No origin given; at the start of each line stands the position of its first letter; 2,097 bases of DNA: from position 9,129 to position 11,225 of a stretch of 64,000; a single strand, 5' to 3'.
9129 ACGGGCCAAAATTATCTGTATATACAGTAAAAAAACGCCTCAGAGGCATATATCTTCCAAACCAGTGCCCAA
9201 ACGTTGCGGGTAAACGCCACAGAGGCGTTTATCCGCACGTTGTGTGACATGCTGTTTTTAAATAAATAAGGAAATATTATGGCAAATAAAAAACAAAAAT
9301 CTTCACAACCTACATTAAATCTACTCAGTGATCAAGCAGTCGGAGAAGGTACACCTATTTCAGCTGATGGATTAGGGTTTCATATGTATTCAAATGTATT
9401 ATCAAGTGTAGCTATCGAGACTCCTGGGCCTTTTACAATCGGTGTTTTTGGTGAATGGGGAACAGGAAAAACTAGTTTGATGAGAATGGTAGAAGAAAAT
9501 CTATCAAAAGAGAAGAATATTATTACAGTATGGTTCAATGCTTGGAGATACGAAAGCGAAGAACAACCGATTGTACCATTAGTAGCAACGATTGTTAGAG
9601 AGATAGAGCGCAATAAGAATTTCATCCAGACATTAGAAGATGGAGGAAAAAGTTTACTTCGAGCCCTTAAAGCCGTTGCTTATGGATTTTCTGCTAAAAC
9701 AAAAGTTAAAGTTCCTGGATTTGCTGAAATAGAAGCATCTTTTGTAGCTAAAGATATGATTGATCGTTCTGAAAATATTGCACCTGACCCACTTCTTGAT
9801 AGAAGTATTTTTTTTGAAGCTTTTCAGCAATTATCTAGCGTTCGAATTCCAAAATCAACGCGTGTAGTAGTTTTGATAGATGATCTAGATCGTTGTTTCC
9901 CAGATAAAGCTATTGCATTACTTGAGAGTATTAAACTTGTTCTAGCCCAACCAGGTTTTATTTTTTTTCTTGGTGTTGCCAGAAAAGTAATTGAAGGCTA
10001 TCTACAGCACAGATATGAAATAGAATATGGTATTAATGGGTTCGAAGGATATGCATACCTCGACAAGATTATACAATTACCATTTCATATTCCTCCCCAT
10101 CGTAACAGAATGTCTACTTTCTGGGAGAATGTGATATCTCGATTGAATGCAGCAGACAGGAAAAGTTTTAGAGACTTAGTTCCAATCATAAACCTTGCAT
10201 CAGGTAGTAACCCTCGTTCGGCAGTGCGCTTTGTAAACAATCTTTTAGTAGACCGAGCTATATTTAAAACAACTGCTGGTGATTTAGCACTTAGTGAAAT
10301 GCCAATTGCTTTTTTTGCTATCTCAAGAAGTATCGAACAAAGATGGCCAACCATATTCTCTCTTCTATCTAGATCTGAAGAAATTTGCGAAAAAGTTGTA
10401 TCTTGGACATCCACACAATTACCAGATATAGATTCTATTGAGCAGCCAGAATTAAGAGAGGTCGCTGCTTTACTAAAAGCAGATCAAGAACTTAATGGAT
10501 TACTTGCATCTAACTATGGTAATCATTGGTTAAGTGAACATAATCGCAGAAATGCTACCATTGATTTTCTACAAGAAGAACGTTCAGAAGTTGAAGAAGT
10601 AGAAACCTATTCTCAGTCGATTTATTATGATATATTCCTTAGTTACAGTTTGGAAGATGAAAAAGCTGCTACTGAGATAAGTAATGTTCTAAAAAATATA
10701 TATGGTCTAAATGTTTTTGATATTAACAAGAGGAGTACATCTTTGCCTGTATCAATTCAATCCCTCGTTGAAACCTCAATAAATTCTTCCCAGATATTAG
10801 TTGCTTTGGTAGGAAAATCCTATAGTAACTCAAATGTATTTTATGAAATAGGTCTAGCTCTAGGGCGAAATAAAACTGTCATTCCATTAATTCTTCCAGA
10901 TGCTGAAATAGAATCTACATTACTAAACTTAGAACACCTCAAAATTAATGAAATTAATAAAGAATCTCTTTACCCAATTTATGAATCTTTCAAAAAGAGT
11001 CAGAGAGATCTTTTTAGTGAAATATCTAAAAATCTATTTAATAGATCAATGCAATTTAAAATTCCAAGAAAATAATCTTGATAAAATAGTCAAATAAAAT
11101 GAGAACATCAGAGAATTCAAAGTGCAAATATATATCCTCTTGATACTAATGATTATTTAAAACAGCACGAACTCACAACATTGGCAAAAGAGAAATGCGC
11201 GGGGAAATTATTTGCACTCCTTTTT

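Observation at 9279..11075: Soluble KAP P-loop NTPase fused to a catalytically plausible TIR domain: candidate one-protein NAD+-depleting anti-phage system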

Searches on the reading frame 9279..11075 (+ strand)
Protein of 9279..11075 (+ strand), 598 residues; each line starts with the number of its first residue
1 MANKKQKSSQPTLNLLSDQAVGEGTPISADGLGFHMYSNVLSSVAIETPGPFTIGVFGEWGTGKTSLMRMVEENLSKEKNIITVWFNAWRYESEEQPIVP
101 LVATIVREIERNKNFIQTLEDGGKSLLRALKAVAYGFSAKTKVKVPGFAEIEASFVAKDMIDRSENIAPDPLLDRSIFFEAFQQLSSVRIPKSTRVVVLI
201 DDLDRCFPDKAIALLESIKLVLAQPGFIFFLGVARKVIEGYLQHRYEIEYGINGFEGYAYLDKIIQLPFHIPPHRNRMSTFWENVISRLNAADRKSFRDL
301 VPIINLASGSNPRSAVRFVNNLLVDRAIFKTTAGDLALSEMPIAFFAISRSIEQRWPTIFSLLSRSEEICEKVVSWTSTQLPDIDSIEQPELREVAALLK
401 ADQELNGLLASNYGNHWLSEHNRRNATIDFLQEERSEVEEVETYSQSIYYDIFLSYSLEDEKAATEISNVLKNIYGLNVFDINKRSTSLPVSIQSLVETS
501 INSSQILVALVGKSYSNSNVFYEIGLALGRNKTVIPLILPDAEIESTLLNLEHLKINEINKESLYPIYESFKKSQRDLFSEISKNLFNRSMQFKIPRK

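Call 3: search_protein_families(library=pfam, proteins=[window:9279-11072:+], max_evalue=10)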
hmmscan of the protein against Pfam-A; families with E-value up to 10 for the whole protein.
window:9279-11072:+ (598 aa): 13 families
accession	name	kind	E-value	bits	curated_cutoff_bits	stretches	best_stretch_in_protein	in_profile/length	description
PF07693.20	KAP_NTPase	-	9.8e-38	130.5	20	1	41-325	12-289/293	KAP family P-loop domain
PF13676.11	TIR_2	-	1.1e-10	42.4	28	1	452-548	1-100/122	TIR domain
PF13191.12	AAA_16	-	2.8e-07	31.6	32.6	1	55-210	28-148/167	AAA ATPase domain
PF13401.12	AAA_22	-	0.00011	22.9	27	1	56-217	10-106/130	AAA domain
PF10137.14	CAP12-PCTIR_TIR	-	0.00042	20.7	24.7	1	452-532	2-91/119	CAP12/Pycsar effector protein, TIR domain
PF01637.24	ATPase_2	-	0.00047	20.5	33.2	1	54-207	23-123/225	ATPase domain predominantly from Archaea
PF24883.2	NPHP3_N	-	0.0009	19.9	24.8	1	57-112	28-82/164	Nephrocystin 3, N-terminal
PF08937.16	ThsB_TIR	-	0.0051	17.6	21.2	1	453-540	1-96/100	Thoeris protein ThsB, TIR-like domain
PF00004.35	AAA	-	0.059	14.3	21.2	1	56-76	3-23/131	ATPase family associated with various cellular activities (AAA)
PF00005.33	ABC_tran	-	0.072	14.1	25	1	53-91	13-51/137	ABC transporter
PF23256.1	CHX17_2nd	-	0.074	13.7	27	1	177-206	46-71/141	Plant cation/H(+) antiporter domain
PF25199.1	nSTAND_NTPase5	-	0.1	12.9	34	1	46-88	36-78/145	Novel STAND NTPase 5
PF12775.13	AAA_7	-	0.14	12.1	25.8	1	56-87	38-70/181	P-loop containing dynein motor region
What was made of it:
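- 9279..11075 (+): KAP NTPase-TIR gene, 598 aa plus stop codon. Pfam KAP_NTPase plus TIR_2 (call 3).
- On KAP family P-loop NTPase (Pfam PF07693): 130.5 bits against a cut-off of 20, aa 41-325 on profile positions 12-289 of 293 (call 3).
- On TIR domain (Pfam PF13676 TIR_2): 42.4 bits against a cut-off of 28, aa 452-548 (call 3).
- On STAND / NLR-like TIR proteins (Avs, bNACHT): Only sub-threshold hits: NPHP3_N 19.9 against 24.8, nSTAND_NTPase5 12.9 against 34 (call 3).
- Closest known: TIR-bearing STAND/NLR-like defence proteins. Different: STAND-type Pfam hits are below threshold (NPHP3_N 19.9 against 24.8; nSTAND_NTPase5 12.9 against 34; call 3).
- Checked: Pfam gives KAP_NTPase at aa 41-325, E 9.8e-38, 130.5 bits against a cut-off of 20, and TIR_2 at aa 452-548, E 1.1e-10, 42.4 bits against a cut-off of 28 (call 3).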

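Call 4: search_protein_families(library=padloc, proteins=[window:9279-11072:+], max_evalue=10)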
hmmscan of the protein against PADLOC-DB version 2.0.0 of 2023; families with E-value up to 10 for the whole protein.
window:9279-11072:+ (598 aa): 14 families
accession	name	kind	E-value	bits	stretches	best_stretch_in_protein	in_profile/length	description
PDLC02209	QatA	-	2.8e-34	116.8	2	49-130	31-112/646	-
PDLC04959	PDC-S20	-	1.8e-32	111.5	1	20-292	9-277/464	-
PDLC02361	PifA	-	1.8e-27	94.3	1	28-275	15-257/720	PifA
PDLC02210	QatA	-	5.1e-24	82.7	2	39-132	19-114/593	-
PDLC04956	PDC-S20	-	4e-20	70.6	1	58-276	40-257/450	-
PDLC04958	PDC-S20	-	4.3e-20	70.5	1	48-246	25-226/458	-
PDLC04957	PDC-S20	-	2.9e-17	61.3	1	56-271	35-255/446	-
PDLC04140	mad8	-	0.0002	19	1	39-210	15-207/314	mads_8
PDLC00436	ThsB1|ThsB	-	0.00099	16.6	1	434-554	21-145/183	TIR-like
PDLC00422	ThsB1|ThsB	-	0.0012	16.4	1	424-473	15-64/194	TIR-like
PDLC00430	ThsB1|ThsB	-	0.0034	15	1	444-480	59-95/269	TIR-like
PDLC05062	PDC-S66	-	0.012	13.1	1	431-510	129-208/282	-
PDLC01994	RtcR_PspF1--CARF_AAA_HTH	-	0.032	11.3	1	53-80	183-210/468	-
PDLC02012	SAVED5--SAVED_TIR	-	0.042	11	1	450-521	14-83/404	-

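Call 5: search_protein_families(library=ncbifam, proteins=[window:9279-11072:+], max_evalue=10)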
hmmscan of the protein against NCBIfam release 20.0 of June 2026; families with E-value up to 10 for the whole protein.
window:9279-11072:+ (598 aa): 9 families
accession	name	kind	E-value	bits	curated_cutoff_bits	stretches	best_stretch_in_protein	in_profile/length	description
NF041923.1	QatA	equivalog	1.5e-38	132.9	600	2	47-132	29-114/628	Qat anti-phage system ATPase QatA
NF053860.1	DS41_1_antiphage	equivalog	0.00012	21.2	370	1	51-97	39-84/448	anti-phage protein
TIGR02928.1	TIGR02928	subfamily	0.0037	16.2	181.3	1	48-108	37-101/366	orc1/cdc6 family replication initiation protein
NF045482.1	Endoglyc_H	equivalog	0.0054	16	300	1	422-479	208-265/267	endo-beta-N-acetylglucosaminidase H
NF042941.1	Retron_TIR_antiphage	equivalog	0.0096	14.7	600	1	438-545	327-441/464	TIR domain-containing anti-phage reverse transcriptase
NF000355.4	ribo_prot_ABC_F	equivalog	0.015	14.1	380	1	40-86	17-63/499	ribosomal protection-like ABC-F family protein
NF047565.1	PSM_export_PmtA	equivalog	0.016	14.5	350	1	34-87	10-63/282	phenol-soluble modulin export ABC transporter ATP-binding protein PmtA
TIGR03410.1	urea_trans_UrtE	equivalog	0.16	11.4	285.8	1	38-80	13-55/230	urea ABC transporter ATP-binding subunit UrtE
TIGR02142.1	modC_ABC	equivalog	0.16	11.2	285.05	1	43-74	15-46/353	molybdenum ABC transporter ATP-binding protein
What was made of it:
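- On Qat system ATPase QatA: NCBIfam NF041923 scores 132.9 bits against a cut-off of 600 (call 5).
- Closest known: PifA. Different: The matches cover only the N-terminal 250-290 aa. NCBIfam QatA scores 133 bits against a cut-off of 600 (call 5).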

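Call 6: find_homologous_proteins(query=window:9279-11072:+)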
Query window:9279-11072:+ (598 aa): 922 proteins with E <= 0.001 among 8000 candidates; the best 120 are listed.
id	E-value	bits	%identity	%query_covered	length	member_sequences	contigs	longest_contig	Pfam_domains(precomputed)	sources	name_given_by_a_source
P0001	0.0e+0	1317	100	100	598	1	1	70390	PF07693.21,PF13676.12,PF13191.13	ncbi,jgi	-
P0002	1.6e-253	861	69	95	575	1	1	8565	PF07693.21,PF13676.12,PF13191.13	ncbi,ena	-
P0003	9.7e-241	819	63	96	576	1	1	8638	PF07693.21,PF13676.12,PF13191.13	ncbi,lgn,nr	ncbi:MAG: P-loop NTPase fold protein [Thermodesulfobacteriota bacterium]|nr:P-loop NTPase fold prote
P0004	7.2e-240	816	65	95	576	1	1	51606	PF07693.21,PF13676.12,PF13191.13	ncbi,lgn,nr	ncbi:MAG: P-loop NTPase fold protein [candidate division Zixibacteria bacterium]|nr:P-loop NTPase fo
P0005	6.9e-234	796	64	95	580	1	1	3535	PF07693.21,PF13676.12,PF13191.13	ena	-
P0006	3.9e-232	790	64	95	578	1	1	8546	PF07693.21,PF13676.12,PF13191.13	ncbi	-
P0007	3.1e-191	655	67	73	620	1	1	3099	PF07693.21,PF00805.29,PF13191.13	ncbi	-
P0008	2.9e-189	649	65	73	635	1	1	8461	PF13576.13,PF07693.21,PF13599.14,PF00805.29,PF13191.13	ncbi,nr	ncbi:MAG: hypothetical protein GY867_06960 [bacterium]|nr:hypothetical protein [bacterium]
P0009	1.1e-183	630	52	94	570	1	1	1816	PF01582.26,PF07693.21,PF13676.12,PF13191.13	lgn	-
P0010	4.0e-183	628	52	96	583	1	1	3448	PF07693.21,PF13191.13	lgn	-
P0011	1.5e-182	626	51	100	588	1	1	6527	PF07693.21,PF24883.3,PF13401.13,PF13676.12,PF13191.13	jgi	jgi:hypothetical protein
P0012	5.8e-182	625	59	78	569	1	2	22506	PF01582.26,PF07693.21,PF13676.12,PF13191.13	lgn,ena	-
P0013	5.3e-179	615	53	93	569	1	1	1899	PF01582.26,PF07693.21,PF13676.12,PF13191.13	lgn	-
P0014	3.1e-177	609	52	92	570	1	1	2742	PF01582.26,PF07693.21,PF13676.12,PF13191.13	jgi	jgi:hypothetical protein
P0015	3.4e-177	609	53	89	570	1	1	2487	PF07693.21,PF13676.12,PF13191.13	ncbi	-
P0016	1.5e-176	607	51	94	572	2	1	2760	PF07693.21,PF13676.12,PF13191.13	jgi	jgi:hypothetical protein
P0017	2.7e-175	603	50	93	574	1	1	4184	PF07693.21,PF13676.12,PF13191.13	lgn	-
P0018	7.0e-174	598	49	94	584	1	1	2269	PF07693.21,PF13676.12,PF13191.13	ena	-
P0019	1.6e-172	593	51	89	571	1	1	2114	PF01582.26,PF07693.21,PF13676.12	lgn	-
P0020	4.9e-172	592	51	89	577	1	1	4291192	PF07693.21,PF13676.12,PF13191.13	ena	-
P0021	8.5e-172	591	52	89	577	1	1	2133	PF07693.21,PF13676.12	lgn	-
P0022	1.1e-171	591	51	94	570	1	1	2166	PF01582.26,PF07693.21,PF13676.12,PF13191.13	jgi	jgi:hypothetical protein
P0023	1.8e-171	590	51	89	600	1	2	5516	PF01582.26,PF07693.21,PF13676.12,PF13191.13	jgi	jgi:hypothetical protein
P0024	1.8e-171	590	57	78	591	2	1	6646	PF07693.21,PF13676.12,PF13191.13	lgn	-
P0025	4.2e-171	589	52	89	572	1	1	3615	PF07693.21,PF13676.12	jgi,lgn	jgi:hypothetical protein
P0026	1.9e-170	586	49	94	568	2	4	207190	PF07693.21,PF13676.12,PF13191.13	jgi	-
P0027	2.0e-170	586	53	91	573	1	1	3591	PF01582.26,PF07693.21,PF13676.12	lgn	-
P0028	9.0e-170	584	51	93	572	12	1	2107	PF07693.21,PF13676.12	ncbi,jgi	jgi:hypothetical protein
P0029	2.1e-169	583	53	88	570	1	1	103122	PF01582.26,PF07693.21,PF13676.12,PF13191.13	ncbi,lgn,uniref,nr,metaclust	ncbi:kap family p-loop domain protein [Leptolyngbya sp. Heron Island J]|uniref:P-loop NTPase fold pr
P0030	2.5e-169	583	56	78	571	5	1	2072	PF01582.26,PF07693.21,PF13676.12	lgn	-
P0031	7.0e-169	581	49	93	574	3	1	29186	PF01582.26,PF07693.21,PF13676.12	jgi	jgi:hypothetical protein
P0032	3.2e-168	579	48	93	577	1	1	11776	PF07693.21,PF13676.12,PF08937.17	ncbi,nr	ncbi:TIR domain-containing protein [candidate division KSB1 bacterium]|nr:TIR domain-containing prot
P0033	1.7e-166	573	50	89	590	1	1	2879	PF07693.21,PF13676.12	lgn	-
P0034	6.6e-165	568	49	94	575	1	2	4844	PF01582.26,PF07693.21,PF13676.12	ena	-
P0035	6.7e-164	565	51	89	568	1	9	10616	PF07693.21,PF13676.12,PF13191.13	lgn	-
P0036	8.5e-164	565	52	84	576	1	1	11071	PF07693.21,PF13676.12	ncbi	-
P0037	1.5e-163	564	48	94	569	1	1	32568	PF07693.21,PF13676.12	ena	-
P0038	7.5e-163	561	54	77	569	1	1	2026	PF07693.21,PF13676.12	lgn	-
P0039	1.5e-162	560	50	91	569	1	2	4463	PF01582.26,PF07693.21,PF13676.12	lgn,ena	-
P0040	2.3e-161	557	49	89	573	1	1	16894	PF01582.26,PF07693.21,PF13676.12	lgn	-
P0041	5.2e-161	555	47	94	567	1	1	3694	PF07693.21,PF13676.12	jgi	jgi:hypothetical protein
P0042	1.1e-159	551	47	93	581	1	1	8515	PF07693.21,PF13676.12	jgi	jgi:KAP family P-loop domain/TIR domain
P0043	4.6e-159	549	63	61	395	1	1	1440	PF07693.21,PF13191.13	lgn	-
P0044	1.4e-158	547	58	71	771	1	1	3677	PF07693.21,PF19960.7,PF00931.29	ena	-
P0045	1.9e-158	547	46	94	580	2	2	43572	PF01582.26,PF07693.21,PF13676.12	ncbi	ncbi:MAG: P-loop NTPase fold protein [Rhodospirillales bacterium]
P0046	2.0e-158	547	57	71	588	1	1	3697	PF07693.21,PF13191.13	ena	-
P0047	2.5e-158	547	47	90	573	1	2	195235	PF01582.26,PF07693.21,PF13676.12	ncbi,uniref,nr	ncbi:MAG: TIR domain-containing protein [Anaerolineales bacterium]|uniref:P-loop NTPase fold protein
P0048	3.3e-158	546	57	71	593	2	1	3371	PF07693.21,PF13191.13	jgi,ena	-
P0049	4.4e-158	546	51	80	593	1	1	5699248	PF07693.21,PF13676.12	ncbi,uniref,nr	ncbi:TIR domain-containing protein [Acaryochloris sp. 'Moss Beach']|uniref:P-loop NTPase fold protei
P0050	5.1e-158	546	47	89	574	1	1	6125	PF01582.26,PF07693.21,PF13676.12,PF13191.13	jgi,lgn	jgi:hypothetical protein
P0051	6.9e-158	545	46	94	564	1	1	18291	PF07693.21,PF13676.12,PF13191.13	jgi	jgi:hypothetical protein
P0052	8.1e-158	545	47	89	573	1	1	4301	PF01582.26,PF07693.21,PF13676.12,PF13191.13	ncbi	-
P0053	1.1e-157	544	47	93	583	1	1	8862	PF07693.21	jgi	-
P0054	1.2e-157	544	47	91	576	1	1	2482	PF07693.21,PF13676.12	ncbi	-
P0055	1.5e-157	544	49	89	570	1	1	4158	PF07693.21,PF13676.12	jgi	jgi:KAP family P-loop domain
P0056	2.6e-157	543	47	88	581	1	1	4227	PF07693.21,PF13676.12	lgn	-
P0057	2.8e-157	543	49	89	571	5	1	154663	PF07693.21,PF13676.12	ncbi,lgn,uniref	ncbi:P-loop NTPase fold protein [Micromonospora sp. NPDC005171]|uniref:P-loop NTPase fold protein n=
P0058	6.4e-157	542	51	84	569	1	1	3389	PF07693.21,PF13676.12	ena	-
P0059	1.1e-156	541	48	94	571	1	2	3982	PF07693.21,PF13676.12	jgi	jgi:KAP family P-loop domain/TIR domain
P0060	1.2e-156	541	48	91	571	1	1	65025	PF07693.21,PF13676.12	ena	-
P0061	1.2e-156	541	49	88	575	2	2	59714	PF07693.21,PF13676.12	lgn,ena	-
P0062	2.3e-156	540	47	94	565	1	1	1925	PF07693.21,PF13676.12,PF13191.13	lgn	-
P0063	2.5e-156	540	47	93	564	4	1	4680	PF07693.21,PF13676.12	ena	-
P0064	3.3e-156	540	49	89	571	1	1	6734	PF01582.26,PF07693.21,PF13676.12,PF13191.13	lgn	-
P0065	3.5e-156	539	47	88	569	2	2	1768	PF01582.26,PF07693.21,PF13676.12,PF13191.13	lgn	-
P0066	4.3e-156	539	50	85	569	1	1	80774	PF07693.21,PF13676.12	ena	-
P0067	6.7e-156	539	47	90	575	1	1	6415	PF07693.21,PF13676.12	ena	-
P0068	7.7e-156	538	45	96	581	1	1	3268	PF01582.26,PF07693.21,PF13676.12,PF13191.13,PF08937.17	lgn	-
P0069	9.4e-156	538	47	89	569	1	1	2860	PF01582.26,PF07693.21,PF13676.12,PF13191.13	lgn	-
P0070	1.8e-155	537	47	89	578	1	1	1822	PF01582.26,PF07693.21,PF13676.12,PF13191.13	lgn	-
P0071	2.6e-155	537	48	89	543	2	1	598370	PF01582.26,PF07693.21,PF13676.12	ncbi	-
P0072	6.0e-155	535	49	89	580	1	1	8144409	PF07693.21,PF13676.12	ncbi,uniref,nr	ncbi:P-loop NTPase fold protein [Solwaraspora sp. WMMD1047]|uniref:P-loop NTPase fold protein n=1 Ta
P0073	8.5e-155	535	47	92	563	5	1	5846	PF07693.21,PF13676.12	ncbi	-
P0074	1.3e-154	534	47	91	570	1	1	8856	PF07693.21,PF13676.12,PF13191.13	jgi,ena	-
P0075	1.5e-154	534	49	89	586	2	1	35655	PF01582.26,PF07693.21,PF13676.12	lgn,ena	-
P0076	1.7e-154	534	46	94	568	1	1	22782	PF07693.21,PF13676.12,PF13191.13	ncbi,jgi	jgi:hypothetical protein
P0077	2.3e-154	533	46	91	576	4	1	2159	PF01582.26,PF07693.21,PF13676.12,PF13191.13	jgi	jgi:KAP family P-loop domain/TIR domain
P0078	1.8e-153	530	46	93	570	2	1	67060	PF01582.26,PF07693.21,PF13676.12,PF13191.13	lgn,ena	-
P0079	1.9e-153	530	47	89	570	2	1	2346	PF07693.21,PF13676.12,PF13191.13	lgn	-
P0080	2.3e-153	530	49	89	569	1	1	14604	PF07693.21,PF13676.12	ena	-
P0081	2.7e-153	530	48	88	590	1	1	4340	PF07693.21,PF13676.12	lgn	-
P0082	2.9e-153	530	44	93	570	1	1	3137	PF07693.21,PF13676.12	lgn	-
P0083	3.0e-153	530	47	92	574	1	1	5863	PF01582.26,PF07693.21,PF13676.12,PF13191.13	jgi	jgi:hypothetical protein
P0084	1.0e-152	528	47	89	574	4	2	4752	PF07693.21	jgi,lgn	-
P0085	1.2e-152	528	48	89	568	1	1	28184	PF07693.21,PF13676.12,PF13191.13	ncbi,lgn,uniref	ncbi:P-loop NTPase fold protein [Actinosynnema sp. NPDC023658]|uniref:P-loop NTPase fold protein n=1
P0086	1.4e-152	528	47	89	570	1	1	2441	PF07693.21,PF13676.12,PF13191.13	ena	-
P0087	1.7e-152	527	52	79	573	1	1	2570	PF07693.21,PF13676.12,PF13191.13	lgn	-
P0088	2.9e-152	527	46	94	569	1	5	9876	PF07693.21,PF13676.12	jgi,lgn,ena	-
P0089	4.3e-152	526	48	89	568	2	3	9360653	PF07693.21,PF13676.12,PF13191.13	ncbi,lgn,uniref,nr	ncbi:P-loop NTPase fold protein [Actinosynnema sp. NPDC047251]|uniref:P-loop NTPase fold protein n=1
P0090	4.6e-152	526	46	94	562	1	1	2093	PF07693.21,PF13676.12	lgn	-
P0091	5.7e-152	526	48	89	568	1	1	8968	PF07693.21,PF13676.12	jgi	jgi:KAP-like P-loop domain-containing protein/TIR domain-containing protein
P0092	7.1e-152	525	47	92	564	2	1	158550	PF07693.21,PF13676.12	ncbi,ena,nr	ncbi:MAG: hypothetical protein JO016_08840 [Actinobacteria bacterium]|nr:hypothetical protein [Actin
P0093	8.0e-152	525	46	89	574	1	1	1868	PF07693.21,PF24883.3,PF13676.12,PF13191.13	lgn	-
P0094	1.3e-151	524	54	72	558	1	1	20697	PF07693.21,PF24883.3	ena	-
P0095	1.4e-151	524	46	87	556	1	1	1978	PF07693.21,PF13676.12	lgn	-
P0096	2.0e-151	524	53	77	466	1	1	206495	PF07693.21,PF13191.13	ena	-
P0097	2.4e-151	524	47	89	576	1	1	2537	PF07693.21,PF13676.12,PF13191.13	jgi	jgi:KAP family P-loop domain/TIR domain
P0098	3.1e-151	523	47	93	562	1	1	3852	PF07693.21,PF13676.12,PF13191.13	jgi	jgi:hypothetical protein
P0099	3.2e-151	523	48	89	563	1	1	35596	PF07693.21,PF13676.12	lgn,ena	-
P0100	6.1e-151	522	52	77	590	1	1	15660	PF07693.21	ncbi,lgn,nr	ncbi:MAG: hypothetical protein JXA14_14575 [Anaerolineae bacterium]|nr:hypothetical protein [Anaerol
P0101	8.6e-151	522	48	89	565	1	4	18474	PF07693.21,PF13676.12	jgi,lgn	jgi:hypothetical protein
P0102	1.1e-150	521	48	89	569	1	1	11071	PF01582.26,PF07693.21,PF13676.12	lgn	-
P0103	1.6e-150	521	46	94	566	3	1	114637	PF07693.21,PF13676.12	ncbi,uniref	ncbi:P-loop NTPase fold protein [Amycolatopsis azurea]|uniref:P-loop NTPase fold protein n=1 Tax=Amy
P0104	2.4e-150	520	54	71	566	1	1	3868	PF07693.21,PF00486.35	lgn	-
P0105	3.1e-149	516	48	89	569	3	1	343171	PF07693.21,PF13676.12,PF13191.13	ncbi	ncbi:P-loop NTPase fold protein [Amycolatopsis sp. NPDC003865]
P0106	5.6e-149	516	52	71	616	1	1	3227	PF07693.21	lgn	-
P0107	6.4e-149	515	47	89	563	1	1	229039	PF07693.21,PF13676.12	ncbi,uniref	ncbi:P-loop NTPase fold protein [Actinosynnema sp. NPDC053489]|uniref:P-loop NTPase fold protein n=1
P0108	9.2e-149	515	45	94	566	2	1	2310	PF07693.21,PF13676.12,PF13191.13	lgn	-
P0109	1.9e-148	514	47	89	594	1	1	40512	PF01582.26,PF07693.21,PF13676.12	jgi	jgi:hypothetical protein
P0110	1.9e-148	514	53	71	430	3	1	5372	PF07693.21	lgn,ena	-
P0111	2.2e-148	514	44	94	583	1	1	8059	PF07693.21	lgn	-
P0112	3.3e-148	513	47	89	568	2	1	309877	PF07693.21,PF13676.12,PF13191.13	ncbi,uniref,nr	ncbi:hypothetical protein ED92_38415 [Amycolatopsis sp. MJM2582]|uniref:P-loop NTPase fold protein n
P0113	1.1e-147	511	44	93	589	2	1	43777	PF07693.21,PF13676.12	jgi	jgi:hypothetical protein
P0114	2.6e-147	510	48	89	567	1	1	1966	PF07693.21,PF13676.12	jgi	jgi:hypothetical protein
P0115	4.4e-147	509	52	75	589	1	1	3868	PF07693.21,PF13191.13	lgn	-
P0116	6.4e-147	509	54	73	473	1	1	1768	PF07693.21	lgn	-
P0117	1.7e-146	507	53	71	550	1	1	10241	PF07693.21,PF13191.13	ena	-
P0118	2.1e-146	507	47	89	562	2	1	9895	PF07693.21,PF13676.12,PF13191.13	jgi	-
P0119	2.2e-146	507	46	84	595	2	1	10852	PF07693.21,PF13191.13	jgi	jgi:hypothetical protein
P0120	3.6e-146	506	53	75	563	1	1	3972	PF07693.21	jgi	jgi:KAP family P-loop domain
